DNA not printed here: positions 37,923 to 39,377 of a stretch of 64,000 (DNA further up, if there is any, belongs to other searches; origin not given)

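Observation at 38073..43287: Rrf2 regulator and membrane polyferredoxin divergent from System II cytochrome c biogenesis genes, with paired TATCGAT motifs in an AT-rich gap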

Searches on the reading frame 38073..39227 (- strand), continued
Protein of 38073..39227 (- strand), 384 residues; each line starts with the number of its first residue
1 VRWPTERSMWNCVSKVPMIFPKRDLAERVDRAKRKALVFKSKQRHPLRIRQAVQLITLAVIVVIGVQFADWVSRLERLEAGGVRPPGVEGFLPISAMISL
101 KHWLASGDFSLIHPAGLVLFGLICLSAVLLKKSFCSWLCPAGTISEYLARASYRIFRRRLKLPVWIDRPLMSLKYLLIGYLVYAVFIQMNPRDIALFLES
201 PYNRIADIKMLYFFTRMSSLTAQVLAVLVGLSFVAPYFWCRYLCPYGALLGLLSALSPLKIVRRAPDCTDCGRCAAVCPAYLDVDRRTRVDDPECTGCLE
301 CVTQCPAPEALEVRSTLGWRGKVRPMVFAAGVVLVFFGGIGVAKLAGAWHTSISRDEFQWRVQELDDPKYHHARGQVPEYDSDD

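Call 38: find_encoding_contigs(protein=P0023, flank=7000, max_places=1)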
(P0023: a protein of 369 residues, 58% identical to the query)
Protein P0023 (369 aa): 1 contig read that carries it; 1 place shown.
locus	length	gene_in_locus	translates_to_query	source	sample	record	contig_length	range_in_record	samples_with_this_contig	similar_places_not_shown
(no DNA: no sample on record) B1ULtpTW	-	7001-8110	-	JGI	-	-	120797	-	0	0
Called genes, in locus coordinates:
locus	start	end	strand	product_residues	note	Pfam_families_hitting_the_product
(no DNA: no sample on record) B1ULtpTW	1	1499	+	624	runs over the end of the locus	-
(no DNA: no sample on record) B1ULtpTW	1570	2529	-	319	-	PF00535:Glycos_transf_2, PF13641:Glyco_tranf_2_3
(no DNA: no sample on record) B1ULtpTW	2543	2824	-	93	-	-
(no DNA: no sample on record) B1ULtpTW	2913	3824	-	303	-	PF08551:DUF1751, PF01694:Rhomboid, PF20216:DUF6576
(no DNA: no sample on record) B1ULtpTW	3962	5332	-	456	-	PF00657:Lipase_GDSL, PF13472:Lipase_GDSL_2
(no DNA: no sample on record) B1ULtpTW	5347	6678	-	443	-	PF03349:Toluene_X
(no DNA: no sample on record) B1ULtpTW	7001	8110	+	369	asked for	PF12801:Fer4_5, PF00037:Fer4 (faint), PF12801:Fer4_5 (weak), PF13237:Fer4_10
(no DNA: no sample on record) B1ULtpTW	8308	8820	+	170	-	PF02082:Rrf2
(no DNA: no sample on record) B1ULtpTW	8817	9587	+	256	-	PF00005:ABC_tran, PF02463:SMC_N (faint)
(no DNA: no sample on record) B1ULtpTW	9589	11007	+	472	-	PF19295:SufBD_N, PF01458:SUFBD_core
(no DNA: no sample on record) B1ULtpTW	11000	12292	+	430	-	PF01458:SUFBD_core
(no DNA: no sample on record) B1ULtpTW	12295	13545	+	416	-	PF00155:Aminotran_1_2, PF00266:Aminotran_5, PF01053:Cys_Met_Meta_PP (weak)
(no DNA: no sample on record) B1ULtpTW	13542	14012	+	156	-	PF01592:NifU_N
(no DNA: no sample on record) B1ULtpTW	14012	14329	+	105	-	PF01883:FeS_assembly_P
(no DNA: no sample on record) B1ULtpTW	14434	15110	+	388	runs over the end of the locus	PF05222:AlaDh_PNT_N, PF01262:AlaDh_PNT_C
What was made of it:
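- It is absent at 58% (call 38).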

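Call 46: search_protein_families(library=pfam, alignment_id=A4, max_evalue=0.0001)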
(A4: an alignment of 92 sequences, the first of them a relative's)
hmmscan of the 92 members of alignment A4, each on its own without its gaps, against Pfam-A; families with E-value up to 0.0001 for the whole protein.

A. member 1, L002:1306-3111:+ (601 aa): 3 families
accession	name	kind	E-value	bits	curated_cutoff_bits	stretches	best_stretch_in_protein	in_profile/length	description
PF00072.30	Response_reg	-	3.3e-29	101.7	30.2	1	473-584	1-108/111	Response regulator receiver domain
PF02518.31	HATPase_c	-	3.8e-26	92.2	26.4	1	332-447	1-110/111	Histidine kinase-, DNA gyrase B-, and HSP90-like ATPase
PF00512.31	HisKA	-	3.3e-22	78.8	26.9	1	220-285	1-66/66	His Kinase A (phospho-acceptor) domain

B. families by the number of members that match (of 92 scanned): 101 families (the first 25 are shown)
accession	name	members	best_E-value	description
PF13649.12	Methyltransf_25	11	1.1e-21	Methyltransferase domain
PF01814.28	Hemerythrin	11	1.1e-20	Hemerythrin HHE cation binding domain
PF13847.12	Methyltransf_31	11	3.6e-19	Methyltransferase domain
PF08241.18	Methyltransf_11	11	6.7e-18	Methyltransferase domain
PF13489.12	Methyltransf_23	11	1.6e-16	Methyltransferase domain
PF08242.18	Methyltransf_12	11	3.8e-16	Methyltransferase domain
PF02518.31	HATPase_c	7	4.6e-34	Histidine kinase-, DNA gyrase B-, and HSP90-like ATPase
PF00512.31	HisKA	7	8.5e-23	His Kinase A (phospho-acceptor) domain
PF01209.24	Ubie_methyltran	7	2.3e-09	ubiE/COQ5 methyltransferase family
PF13372.12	Alginate_exp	6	2.9e-37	Alginate export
PF13596.12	PAS_10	6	9e-31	PAS domain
PF00072.30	Response_reg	6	2.7e-29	Response regulator receiver domain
PF03848.20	TehB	6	1.1e-07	Tellurite resistance protein TehB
PF02665.19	Nitrate_red_gam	6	1.6e-06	Nitrate reductase gamma subunit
PF03190.21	Thioredox_DsbH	5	2.4e-80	Protein of unknown function, DUF255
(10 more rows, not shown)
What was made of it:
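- Its downstream neighbours across phyla are mixed: methyltransferase 11, hemerythrin 11 and histidine kinase 7 of 92 (call 46).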

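Call 48: search_protein_families(library=pfam, alignment_id=A5, max_evalue=0.0001)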
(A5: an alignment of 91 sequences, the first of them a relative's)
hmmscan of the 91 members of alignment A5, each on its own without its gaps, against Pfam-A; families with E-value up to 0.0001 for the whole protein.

A. member 1, L003:8280-8552:+ (90 aa): 0 families

B. families by the number of members that match (of 91 scanned): 73 families (the first 25 are shown)
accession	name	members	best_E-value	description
PF02082.26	Rrf2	22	7.4e-32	Iron-dependent Transcriptional regulator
PF07238.19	PilZ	4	4e-16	PilZ domain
PF01814.28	Hemerythrin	3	1.9e-16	Hemerythrin HHE cation binding domain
PF12802.13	MarR_2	3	7.7e-06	MarR family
PF00037.32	Fer4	2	2e-11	4Fe-4S binding domain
PF13237.11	Fer4_10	2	1.6e-08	4Fe-4S dicluster domain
PF12838.12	Fer4_7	2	4.5e-08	4Fe-4S dicluster domain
PF12837.12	Fer4_6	2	2.3e-07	4Fe-4S binding domain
PF14697.11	Fer4_21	2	5.8e-07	4Fe-4S dicluster domain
PF01978.25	TrmB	2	2.6e-05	Sugar-specific transcriptional regulator TrmB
PF08497.15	Radical_SAM_N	1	4.8e-117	Radical SAM N-terminal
PF02786.22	CPSase_L_D2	1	1.7e-84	Carbamoyl-phosphate synthase L chain, ATP binding domain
PF07021.18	MetW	1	3.8e-73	Methionine biosynthesis protein MetW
PF00501.34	AMP-binding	1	5.5e-68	AMP-binding enzyme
PF02421.24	FeoB_N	1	2.5e-63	Ferrous iron transport protein B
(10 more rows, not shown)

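Call 53: search_solved_structures(query=A1, max_evalue=0.01)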
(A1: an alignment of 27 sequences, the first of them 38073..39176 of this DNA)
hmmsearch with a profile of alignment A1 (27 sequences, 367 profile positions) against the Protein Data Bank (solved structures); distinct sequences matched with E-value up to 0.01: 22.
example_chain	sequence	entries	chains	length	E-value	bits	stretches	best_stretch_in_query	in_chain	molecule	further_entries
9sw6_G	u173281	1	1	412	4.5e-07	32.3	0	243-291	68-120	Polyferredoxin protein MvhB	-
8a8o_C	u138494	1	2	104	1.7e-06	30.4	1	244-292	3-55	Beta-subunit of the PAPS reductase from Methanothermococcus thermolithotrophicus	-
8ahx_B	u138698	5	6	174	2.3e-06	30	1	237-299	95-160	Ion-translocating oxidoreductase complex subunit B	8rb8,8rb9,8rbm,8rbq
6fah_A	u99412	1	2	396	8.8e-06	28.1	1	244-303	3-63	Caffeyl-CoA reductase-Etf complex subunit CarE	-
9lay_B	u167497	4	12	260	9.9e-06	27.9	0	266-306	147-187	4Fe-4S ferredoxin iron-sulfur binding domain protein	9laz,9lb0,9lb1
9eri_B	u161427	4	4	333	1.2e-05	27.6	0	248-299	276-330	Na(+)-translocating ferredoxin:NAD(+) oxidoreductase complex subunit B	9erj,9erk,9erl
9sfi_O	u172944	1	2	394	2.7e-05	26.5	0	248-300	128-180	Ferredoxin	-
7zc6_B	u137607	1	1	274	0.00042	22.6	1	249-300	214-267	RnfB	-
9bt4_G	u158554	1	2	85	0.00071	21.8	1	248-292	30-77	Pyruvate:Ferredoxin Oxidoreductase, subunit delta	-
30jk_A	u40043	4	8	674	0.001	21.3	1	248-292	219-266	[FeFe]-hydrogenase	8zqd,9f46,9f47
9rkm_A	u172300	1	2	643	0.001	21.3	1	248-292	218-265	[FeFe]-hydrogenase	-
5odc_A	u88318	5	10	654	0.0015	20.8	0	241-278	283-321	Heterodisulfide reductase, subunit A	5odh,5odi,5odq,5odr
9g03_E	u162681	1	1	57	0.0018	20.5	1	247-292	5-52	Ferredoxin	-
1gt8_A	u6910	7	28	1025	0.002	20.3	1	233-299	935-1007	DIHYDROPYRIMIDINE DEHYDROGENASE | Dihydropyrimidine dehydrogenase [NADP(+)]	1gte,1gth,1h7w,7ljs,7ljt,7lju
7m31_A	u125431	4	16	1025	0.002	20.3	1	233-299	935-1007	Dihydropyrimidine dehydrogenase [NADP(+)]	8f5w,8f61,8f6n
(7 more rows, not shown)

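Call 69: predict_structure(alignment_id=A1)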
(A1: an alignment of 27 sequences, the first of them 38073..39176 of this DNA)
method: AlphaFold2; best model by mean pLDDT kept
length: 367 residues; sequences in the alignment: 27
mean_pLDDT: 86.1   pTM: 0.84
mean pLDDT of the five models: 86.1, 82.4, 80.0, 77.2, 76.2
residues with pLDDT >= 90: 182; 70-90: 151; 50-70: 25; < 50: 9
segments of 3 or more residues with pLDDT < 50: 354-358
pLDDT, mean of each block of 10 residues (from residue 1): 65 87 87 94 93 91 79 73 91 87 94 94 92 93 91 93 92 86 83 87 93 93 91 94 82 82 88 90 90 86 84 95 93 86 76 49 52
secondary structure, 60 per line:
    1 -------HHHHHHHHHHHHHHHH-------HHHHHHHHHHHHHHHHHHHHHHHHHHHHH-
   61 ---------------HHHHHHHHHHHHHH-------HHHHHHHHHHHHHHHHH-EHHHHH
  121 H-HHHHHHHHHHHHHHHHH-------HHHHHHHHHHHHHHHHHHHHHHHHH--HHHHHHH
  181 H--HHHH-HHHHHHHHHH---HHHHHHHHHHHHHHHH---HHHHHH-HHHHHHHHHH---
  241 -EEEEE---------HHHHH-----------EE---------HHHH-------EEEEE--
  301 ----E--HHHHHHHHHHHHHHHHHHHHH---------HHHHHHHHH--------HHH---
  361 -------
elements in order: H8-23 H31-59 H76-89 H97-113 H116-121 H123-139 H147-171 H174-181 H184-187 H189-198 H202-217 H221-226 H228-237 E242-246 H256-260 H283-286 E294-298 H308-328 H338-346
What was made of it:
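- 38073..39176 (-): Membrane polyferredoxin, 367 aa (alternative GTG start at 39227). Predicted 5 TM helices, two CX3CP motifs and 2x[4Fe-4S]. NapH/MauN/CcoG superfamily. AlphaFold2 model pLDDT 86 (call 69).
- On NapH/MauN: Predicted TM helices in call 69.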

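Call 71: fold_search(model_id=the predicted structure, library=pdb)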
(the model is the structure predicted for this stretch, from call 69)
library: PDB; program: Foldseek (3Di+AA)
matches with E <= 10: 41; with E <= 0.001: 0
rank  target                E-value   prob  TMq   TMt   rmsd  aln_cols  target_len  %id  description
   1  9i20_A                2.8e+00  0.04  0.14  0.16  19.6       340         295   16  Cryo-EM structure of human SLC35B1 with ADP (released 2025-05-21)
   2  4c7r_B                2.8e+00  0.02  0.11  0.09  23.2       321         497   14  Inward facing conformation of the trimeric betaine transporter BetP in complex with lipids (released 2013-10-30)
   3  8uh3_D                2.9e+00  0.02  0.10  0.12  22.5       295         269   12  Serotonin 1E receptor (5-HT1eR)-Gi1 Complex bound with Setiptiline (released 2024-05-01)
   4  9i61_B                2.9e+00  0.02  0.13  0.11  23.9       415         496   11  Transient activated state of BetP in complex with betaine (released 2026-02-18)
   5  4k1c_B                2.9e+00  0.02  0.12  0.12  23.5       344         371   14  VCX1 Calcium/Proton Exchanger (released 2013-05-08)
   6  2nuu_D                3.3e+00  0.05  0.18  0.16  17.3       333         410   15  Regulating the Escherichia coli ammonia channel: the crystal structure of the AmtB-GlnK complex (released 2006-11-21)
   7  5y78_A                3.3e+00  0.03  0.13  0.14  24.1       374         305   11  Crystal structure of the triose-phosphate/phosphate translocator in complex with inorganic phosphate (released 2017-10-04)
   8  8zvf_A                3.3e+00  0.02  0.10  0.10  28.4       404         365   12  AtALMT9 plus high malate in low pH (released 2024-09-25)
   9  9s35_A                3.5e+00  0.02  0.12  0.13  22.3       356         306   14  Cryo-EM structure of Candida albicans Vrg4 bound to an inhibitory nanobody. (released 2025-09-03)
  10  9i5z_B                3.5e+00  0.02  0.11  0.08  21.1       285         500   10  Upregulated state of BetP in potassium (released 2026-02-18)
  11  8qb8_A                3.6e+00  0.03  0.11  0.14  28.9       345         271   11  Lsp1 in native eisosome lattice bound to plasma membrane microdomain (released 2024-07-24)
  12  8f6n_B                3.8e+00  0.41  0.13  0.05   6.1        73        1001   23  Dihydropyrimidine Dehydrogenase (DPD) C671S Mutant Soaked with Thymine Quasi-Anaerobically (released 2023-02-01)
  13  6b21                  3.8e+00  0.03  0.14  0.14  18.1       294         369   14  Crystal structure of AmtB from E. coli bound to TopFluor cardiolipin (released 2018-03-07)
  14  9exo_A                4.3e+00  0.04  0.13  0.08  26.4       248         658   13  Wzc-K540M-2YE MgADP C1 (released 2025-04-23)
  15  9i60_B                4.7e+00  0.02  0.11  0.09  23.3       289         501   12  Transient activated state of BetP (released 2026-02-18)
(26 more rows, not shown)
